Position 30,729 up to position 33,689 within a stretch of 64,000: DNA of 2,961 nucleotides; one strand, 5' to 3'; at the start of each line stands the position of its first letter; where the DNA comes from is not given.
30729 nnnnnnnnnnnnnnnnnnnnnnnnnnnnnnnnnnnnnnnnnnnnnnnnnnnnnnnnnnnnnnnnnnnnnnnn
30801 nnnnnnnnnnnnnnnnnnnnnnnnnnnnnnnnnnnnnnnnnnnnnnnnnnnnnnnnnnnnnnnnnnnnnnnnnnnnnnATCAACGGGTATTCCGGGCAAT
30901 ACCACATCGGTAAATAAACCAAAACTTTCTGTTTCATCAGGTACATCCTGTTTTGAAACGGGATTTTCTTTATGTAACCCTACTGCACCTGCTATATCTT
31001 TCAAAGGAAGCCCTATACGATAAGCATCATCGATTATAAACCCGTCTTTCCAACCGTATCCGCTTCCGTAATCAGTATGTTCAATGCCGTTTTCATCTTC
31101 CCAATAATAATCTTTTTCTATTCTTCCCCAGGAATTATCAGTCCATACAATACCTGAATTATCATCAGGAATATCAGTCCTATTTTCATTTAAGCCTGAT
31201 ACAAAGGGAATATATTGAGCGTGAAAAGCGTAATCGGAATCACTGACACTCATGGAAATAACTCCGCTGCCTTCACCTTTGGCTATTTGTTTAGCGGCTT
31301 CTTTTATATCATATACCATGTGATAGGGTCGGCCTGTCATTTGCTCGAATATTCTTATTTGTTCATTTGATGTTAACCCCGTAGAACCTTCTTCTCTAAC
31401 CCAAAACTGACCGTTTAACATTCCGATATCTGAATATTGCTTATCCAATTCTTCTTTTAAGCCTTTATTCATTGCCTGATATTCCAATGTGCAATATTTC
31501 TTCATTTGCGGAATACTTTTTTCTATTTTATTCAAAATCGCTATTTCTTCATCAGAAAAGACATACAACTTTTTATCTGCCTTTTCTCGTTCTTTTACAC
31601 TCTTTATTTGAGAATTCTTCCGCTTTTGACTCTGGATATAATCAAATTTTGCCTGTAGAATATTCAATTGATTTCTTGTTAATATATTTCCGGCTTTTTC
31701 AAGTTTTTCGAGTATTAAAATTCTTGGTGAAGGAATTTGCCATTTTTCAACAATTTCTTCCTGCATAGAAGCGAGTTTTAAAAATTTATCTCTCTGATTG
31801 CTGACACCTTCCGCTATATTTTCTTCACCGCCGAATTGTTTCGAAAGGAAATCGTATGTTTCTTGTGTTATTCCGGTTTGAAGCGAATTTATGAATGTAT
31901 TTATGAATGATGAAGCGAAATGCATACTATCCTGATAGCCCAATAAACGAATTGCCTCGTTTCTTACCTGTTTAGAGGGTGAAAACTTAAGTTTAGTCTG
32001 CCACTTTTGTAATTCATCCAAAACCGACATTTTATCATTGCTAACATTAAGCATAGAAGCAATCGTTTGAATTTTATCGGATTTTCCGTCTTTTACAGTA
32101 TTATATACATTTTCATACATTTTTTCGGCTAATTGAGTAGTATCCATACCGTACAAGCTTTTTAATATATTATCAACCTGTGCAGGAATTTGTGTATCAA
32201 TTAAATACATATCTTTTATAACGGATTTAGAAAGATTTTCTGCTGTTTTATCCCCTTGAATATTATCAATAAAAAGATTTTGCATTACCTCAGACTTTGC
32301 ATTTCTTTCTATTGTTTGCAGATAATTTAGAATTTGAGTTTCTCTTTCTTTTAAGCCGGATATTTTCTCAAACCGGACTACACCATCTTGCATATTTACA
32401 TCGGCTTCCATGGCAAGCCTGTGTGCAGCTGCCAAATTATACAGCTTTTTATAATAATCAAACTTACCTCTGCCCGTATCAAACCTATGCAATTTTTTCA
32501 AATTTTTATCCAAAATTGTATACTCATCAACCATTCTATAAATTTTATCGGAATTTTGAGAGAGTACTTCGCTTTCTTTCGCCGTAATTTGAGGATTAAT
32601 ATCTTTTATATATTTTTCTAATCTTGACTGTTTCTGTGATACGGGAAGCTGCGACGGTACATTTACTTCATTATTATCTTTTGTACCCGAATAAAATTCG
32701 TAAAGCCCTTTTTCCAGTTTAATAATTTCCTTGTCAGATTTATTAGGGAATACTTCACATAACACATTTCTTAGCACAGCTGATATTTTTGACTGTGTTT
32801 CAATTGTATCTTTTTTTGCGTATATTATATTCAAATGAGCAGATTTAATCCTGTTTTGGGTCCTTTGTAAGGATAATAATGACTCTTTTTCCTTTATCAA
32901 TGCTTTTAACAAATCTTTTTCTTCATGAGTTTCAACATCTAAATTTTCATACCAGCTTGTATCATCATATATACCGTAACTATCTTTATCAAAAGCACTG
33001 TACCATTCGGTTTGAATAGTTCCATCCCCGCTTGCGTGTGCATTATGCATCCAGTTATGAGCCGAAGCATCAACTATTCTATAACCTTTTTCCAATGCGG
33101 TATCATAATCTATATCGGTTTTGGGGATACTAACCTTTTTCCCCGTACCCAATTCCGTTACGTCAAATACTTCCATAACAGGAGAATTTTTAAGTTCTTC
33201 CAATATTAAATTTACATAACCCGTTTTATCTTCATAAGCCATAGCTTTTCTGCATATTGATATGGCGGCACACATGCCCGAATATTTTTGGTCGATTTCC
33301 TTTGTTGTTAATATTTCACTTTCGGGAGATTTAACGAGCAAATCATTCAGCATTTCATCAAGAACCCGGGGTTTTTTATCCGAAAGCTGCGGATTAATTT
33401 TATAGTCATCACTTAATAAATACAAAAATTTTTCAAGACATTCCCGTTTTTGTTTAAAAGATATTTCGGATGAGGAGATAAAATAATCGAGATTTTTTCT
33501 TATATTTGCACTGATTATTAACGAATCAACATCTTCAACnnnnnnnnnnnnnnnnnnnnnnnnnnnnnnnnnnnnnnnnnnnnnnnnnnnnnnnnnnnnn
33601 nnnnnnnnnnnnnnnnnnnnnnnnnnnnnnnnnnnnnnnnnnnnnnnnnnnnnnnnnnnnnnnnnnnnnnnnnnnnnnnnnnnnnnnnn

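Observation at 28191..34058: Giant (~1,940 aa) orphan protein with a split papain/PepC-type Q-C-H-N catalytic signature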

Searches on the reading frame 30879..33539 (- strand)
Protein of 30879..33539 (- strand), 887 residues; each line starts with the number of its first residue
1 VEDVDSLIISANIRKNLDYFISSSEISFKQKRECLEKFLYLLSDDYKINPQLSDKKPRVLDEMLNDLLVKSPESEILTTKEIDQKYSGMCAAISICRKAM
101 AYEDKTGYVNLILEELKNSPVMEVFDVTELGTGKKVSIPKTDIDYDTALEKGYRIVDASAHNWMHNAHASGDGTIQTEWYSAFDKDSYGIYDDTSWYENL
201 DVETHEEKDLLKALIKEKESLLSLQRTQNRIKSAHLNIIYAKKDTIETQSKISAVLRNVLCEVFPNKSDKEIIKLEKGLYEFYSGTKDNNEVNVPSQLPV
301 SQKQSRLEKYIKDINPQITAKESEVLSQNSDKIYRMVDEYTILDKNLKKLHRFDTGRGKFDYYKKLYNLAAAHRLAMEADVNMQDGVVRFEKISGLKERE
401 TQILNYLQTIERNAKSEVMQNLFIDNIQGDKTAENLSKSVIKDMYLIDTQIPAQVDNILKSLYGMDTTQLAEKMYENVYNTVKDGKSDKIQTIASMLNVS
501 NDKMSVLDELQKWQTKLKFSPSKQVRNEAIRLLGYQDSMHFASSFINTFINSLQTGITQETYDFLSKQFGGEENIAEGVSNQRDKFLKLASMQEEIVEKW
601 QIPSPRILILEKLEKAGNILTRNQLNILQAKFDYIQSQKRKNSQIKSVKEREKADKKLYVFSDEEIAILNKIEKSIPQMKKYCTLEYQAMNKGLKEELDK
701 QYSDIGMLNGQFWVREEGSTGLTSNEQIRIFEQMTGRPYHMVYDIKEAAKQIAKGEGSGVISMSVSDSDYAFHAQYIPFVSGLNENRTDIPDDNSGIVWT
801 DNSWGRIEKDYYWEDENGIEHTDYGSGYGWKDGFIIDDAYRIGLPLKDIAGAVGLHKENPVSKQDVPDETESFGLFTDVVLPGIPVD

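Call 51: search_protein_representatives(alignment_id=A5)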
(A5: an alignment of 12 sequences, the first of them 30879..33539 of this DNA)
Query: 12 sequences, 878 profile positions. Proteins with E-value up to 0.001 (for the whole library): 171; up to 1e-10: 159; up to 1e-30: 143. The best 150 are listed.
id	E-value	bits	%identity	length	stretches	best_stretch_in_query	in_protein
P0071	0.0e+00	1294.6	-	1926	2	3-877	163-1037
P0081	0.0e+00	1283.6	-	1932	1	2-877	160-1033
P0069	0.0e+00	1265.4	-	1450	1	2-877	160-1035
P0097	0.0e+00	1232.7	-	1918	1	2-877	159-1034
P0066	0.0e+00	1194.2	-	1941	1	2-876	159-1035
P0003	0.0e+00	1191.6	-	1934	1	2-875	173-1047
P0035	0.0e+00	1182.8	-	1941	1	2-877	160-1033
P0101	0.0e+00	1178.3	-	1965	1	2-877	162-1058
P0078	0.0e+00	1150.9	-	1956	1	2-877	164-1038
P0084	0.0e+00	1148.6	-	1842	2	3-876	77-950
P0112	0.0e+00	1138.6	-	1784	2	3-877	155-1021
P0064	0.0e+00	1104.9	-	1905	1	2-877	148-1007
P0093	0.0e+00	1102.8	-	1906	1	2-876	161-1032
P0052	0.0e+00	1102.3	-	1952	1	2-877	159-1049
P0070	0.0e+00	1101.1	-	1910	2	3-877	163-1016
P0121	1.0e-240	818.0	-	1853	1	9-876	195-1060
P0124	5.7e-218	742.7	-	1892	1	8-877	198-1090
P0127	9.6e-210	715.4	-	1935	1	3-877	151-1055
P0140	1.8e-180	618.6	-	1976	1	6-876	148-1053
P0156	7.2e-172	590.1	-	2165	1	5-877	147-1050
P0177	4.8e-161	554.3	-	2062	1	8-877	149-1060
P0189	7.7e-140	484.2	-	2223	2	10-399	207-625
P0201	9.9e-119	414.3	-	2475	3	7-306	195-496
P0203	1.9e-114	400.1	-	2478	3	6-392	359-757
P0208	5.3e-101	355.7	-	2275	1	10-877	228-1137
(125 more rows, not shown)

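Call 68: list_cluster_members(proteins=[P0121, P0124, P0127, P0140, P0156, P0177, P0189, P0201, P0203, P0208])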
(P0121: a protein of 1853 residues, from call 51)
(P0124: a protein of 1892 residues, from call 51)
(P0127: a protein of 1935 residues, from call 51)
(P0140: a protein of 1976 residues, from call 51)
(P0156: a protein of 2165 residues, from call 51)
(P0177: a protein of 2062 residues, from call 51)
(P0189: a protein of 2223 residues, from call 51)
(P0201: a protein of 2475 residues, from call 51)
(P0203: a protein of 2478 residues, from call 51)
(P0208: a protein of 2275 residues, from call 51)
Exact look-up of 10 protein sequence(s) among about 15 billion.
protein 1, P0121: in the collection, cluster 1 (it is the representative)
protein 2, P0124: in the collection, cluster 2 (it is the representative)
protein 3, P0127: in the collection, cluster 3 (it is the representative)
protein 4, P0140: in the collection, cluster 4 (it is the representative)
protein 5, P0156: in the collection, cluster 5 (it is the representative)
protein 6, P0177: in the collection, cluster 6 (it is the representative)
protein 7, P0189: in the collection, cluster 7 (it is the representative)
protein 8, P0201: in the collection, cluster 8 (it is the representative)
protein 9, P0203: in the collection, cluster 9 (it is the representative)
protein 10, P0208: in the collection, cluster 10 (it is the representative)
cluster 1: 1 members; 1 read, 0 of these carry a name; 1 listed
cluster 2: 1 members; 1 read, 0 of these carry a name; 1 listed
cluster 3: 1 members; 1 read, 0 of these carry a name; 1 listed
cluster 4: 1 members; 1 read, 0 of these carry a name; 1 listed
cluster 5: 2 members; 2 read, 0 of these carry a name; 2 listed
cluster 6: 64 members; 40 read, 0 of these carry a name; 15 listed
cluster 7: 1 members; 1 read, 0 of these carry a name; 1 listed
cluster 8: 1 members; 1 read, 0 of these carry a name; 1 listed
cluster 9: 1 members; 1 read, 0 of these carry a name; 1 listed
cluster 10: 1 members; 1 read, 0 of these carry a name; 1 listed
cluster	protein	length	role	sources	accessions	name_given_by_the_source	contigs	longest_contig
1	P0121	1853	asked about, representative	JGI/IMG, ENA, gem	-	-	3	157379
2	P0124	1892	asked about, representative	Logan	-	-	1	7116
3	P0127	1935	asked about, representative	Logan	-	-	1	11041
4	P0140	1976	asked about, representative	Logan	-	-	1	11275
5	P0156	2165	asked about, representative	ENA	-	-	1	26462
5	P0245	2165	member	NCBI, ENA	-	-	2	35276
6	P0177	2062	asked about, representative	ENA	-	-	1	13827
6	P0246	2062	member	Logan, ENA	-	-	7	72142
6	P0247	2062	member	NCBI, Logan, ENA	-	-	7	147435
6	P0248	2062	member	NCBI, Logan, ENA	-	-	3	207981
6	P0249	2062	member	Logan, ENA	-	-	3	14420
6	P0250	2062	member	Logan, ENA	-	-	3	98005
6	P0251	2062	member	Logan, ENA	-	-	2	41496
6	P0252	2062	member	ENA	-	-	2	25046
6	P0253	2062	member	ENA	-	-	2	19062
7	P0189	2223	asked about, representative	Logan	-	-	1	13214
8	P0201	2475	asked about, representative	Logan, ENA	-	-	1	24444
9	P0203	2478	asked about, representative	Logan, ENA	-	-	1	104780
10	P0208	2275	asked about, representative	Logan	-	-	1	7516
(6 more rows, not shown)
